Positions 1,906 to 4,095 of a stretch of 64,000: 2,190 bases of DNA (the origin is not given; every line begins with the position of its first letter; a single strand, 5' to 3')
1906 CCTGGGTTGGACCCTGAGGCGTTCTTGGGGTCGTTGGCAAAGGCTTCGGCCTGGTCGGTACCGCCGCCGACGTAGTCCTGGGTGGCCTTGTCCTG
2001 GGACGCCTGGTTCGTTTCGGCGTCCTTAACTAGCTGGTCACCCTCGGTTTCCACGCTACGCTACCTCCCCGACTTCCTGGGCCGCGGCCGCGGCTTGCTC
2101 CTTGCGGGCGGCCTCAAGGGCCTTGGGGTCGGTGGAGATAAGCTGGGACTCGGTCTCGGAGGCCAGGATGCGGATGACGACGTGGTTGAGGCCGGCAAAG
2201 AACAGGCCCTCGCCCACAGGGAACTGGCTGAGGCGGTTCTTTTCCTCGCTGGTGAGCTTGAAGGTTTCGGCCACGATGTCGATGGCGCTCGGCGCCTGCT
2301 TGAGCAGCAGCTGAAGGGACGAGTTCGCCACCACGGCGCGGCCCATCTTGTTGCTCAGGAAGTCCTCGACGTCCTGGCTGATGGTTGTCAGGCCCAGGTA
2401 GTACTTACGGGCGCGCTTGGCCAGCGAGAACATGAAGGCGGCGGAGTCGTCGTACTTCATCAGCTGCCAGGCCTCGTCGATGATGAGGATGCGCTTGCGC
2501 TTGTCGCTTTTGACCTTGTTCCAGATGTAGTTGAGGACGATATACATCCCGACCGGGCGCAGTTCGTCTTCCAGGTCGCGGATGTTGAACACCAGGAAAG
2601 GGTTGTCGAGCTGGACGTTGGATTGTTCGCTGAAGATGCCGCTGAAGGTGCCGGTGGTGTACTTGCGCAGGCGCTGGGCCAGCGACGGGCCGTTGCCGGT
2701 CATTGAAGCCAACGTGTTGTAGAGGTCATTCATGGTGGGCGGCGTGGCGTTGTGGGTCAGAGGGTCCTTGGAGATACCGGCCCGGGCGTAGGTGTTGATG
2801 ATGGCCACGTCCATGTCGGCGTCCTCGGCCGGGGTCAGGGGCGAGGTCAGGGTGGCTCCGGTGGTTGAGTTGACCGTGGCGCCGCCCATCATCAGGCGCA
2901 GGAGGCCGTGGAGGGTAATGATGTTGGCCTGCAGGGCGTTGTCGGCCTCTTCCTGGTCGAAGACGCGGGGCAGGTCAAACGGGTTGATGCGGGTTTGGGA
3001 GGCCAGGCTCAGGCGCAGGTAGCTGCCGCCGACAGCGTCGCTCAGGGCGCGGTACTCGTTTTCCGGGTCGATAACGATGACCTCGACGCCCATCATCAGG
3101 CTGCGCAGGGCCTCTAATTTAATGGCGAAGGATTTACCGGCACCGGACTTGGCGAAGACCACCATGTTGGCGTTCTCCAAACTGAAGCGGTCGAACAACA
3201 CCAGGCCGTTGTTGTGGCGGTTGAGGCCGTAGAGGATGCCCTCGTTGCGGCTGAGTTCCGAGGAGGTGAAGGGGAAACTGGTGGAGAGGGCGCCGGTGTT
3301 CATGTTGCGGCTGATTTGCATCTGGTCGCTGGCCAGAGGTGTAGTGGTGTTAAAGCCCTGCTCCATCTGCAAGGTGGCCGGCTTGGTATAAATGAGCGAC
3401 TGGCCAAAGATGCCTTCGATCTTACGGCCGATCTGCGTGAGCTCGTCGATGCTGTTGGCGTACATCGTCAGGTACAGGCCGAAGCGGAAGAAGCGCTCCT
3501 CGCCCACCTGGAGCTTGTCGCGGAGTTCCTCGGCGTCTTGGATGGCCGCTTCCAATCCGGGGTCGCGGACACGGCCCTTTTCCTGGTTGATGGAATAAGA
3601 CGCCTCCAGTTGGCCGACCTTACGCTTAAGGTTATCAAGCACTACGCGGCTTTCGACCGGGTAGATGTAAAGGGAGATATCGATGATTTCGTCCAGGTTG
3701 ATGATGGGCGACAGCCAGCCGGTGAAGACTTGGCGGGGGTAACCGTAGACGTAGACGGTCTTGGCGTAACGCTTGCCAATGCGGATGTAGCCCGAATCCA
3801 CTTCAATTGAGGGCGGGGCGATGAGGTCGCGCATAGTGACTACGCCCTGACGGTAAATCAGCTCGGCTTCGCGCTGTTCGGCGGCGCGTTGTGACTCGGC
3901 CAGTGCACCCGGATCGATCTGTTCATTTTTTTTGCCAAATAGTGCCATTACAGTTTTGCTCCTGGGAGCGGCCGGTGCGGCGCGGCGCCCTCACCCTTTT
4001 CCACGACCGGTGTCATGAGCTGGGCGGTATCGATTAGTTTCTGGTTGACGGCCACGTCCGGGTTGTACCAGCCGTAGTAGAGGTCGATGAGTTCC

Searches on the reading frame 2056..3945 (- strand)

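Call 63: search_protein_families(library=pfam, proteins=[window:2056-3945:-], max_evalue=0.00001)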
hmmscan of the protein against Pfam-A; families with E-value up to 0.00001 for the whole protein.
window:2056-3945:- (629 aa): 3 families
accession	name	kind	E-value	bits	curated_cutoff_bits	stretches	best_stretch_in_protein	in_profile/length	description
PF19044.6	P-loop_TraG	-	1.6e-25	90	25.8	2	429-571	192-341/413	TraG P-loop domain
PF12846.13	AAA_10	-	6.7e-10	39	27.5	0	462-537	217-294/362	AAA-like domain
PF01935.23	DUF87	-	1.2e-07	32.5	23.2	1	262-325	27-92/220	Helicase HerA, central domain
